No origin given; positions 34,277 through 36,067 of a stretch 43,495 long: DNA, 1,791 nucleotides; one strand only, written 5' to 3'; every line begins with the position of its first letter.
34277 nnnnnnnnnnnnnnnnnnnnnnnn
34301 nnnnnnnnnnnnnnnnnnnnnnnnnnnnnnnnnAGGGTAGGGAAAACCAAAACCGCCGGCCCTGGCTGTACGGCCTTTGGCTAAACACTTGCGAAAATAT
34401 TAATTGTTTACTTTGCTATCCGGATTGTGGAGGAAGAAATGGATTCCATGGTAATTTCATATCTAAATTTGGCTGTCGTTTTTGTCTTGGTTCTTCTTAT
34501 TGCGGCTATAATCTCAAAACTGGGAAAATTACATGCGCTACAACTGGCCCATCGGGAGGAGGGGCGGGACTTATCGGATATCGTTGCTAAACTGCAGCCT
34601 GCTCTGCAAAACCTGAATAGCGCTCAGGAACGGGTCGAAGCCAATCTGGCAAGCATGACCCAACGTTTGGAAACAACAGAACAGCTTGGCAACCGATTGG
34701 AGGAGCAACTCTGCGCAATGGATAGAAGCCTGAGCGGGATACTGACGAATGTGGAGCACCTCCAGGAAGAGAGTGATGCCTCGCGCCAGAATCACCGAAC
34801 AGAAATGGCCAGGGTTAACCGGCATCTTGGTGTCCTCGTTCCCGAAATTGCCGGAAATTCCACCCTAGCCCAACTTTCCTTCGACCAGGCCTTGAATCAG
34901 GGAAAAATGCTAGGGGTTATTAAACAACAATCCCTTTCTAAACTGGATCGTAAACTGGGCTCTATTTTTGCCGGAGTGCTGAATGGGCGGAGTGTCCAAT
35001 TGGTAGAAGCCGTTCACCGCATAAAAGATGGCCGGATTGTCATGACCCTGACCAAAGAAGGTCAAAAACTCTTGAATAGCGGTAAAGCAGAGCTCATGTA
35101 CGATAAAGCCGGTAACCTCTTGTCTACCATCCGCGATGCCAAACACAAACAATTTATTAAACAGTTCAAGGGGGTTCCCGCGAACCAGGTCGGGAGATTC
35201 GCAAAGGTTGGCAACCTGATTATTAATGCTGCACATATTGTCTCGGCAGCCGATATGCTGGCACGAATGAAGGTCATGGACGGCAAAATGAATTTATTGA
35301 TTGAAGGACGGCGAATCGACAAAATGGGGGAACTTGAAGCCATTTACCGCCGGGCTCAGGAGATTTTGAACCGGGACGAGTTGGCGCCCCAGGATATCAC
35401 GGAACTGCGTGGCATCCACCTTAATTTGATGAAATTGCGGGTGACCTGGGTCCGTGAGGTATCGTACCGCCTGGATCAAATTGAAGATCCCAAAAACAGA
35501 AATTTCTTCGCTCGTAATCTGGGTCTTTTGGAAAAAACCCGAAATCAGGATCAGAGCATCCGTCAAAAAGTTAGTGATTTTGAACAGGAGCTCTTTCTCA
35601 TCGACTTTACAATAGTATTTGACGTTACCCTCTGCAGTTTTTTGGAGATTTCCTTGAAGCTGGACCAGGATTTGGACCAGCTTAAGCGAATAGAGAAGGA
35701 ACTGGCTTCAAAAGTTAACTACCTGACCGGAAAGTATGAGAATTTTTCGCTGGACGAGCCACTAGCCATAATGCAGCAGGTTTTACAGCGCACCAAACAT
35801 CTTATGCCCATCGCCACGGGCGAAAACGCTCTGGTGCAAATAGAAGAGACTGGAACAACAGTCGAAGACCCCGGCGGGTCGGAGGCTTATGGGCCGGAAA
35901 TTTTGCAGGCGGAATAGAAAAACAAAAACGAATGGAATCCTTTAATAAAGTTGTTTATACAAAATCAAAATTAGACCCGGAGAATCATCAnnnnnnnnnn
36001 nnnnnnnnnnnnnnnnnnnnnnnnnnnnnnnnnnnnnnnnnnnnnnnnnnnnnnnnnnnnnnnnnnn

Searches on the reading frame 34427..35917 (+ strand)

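Call 6: search_protein_families(library=padloc, proteins=[window:34427-35917:+], max_evalue=0.1)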
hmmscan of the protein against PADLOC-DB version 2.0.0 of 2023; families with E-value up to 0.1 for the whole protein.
window:34427-35917:+ (496 aa): 1 family
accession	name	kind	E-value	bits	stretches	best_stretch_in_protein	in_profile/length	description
PDLC00580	JetC3|JetC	-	0.0012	15.1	1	36-133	318-415/1068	DUF3584 domain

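Call 44: search_protein_families(library=pfam, proteins=[window:34427-35917:+], max_evalue=0.001)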
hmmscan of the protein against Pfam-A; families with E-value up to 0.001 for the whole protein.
window:34427-35917:+ (496 aa): 0 families

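Call 88: search_protein_families(library=phrogs, proteins=[window:34427-35917:+], max_evalue=0.01)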
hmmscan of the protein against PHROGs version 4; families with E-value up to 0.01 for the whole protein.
window:34427-35917:+ (496 aa): 1 family
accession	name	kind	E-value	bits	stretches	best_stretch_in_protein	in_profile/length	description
phrog_2990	-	unknown function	0.0042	18.3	1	42-94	31-83/133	-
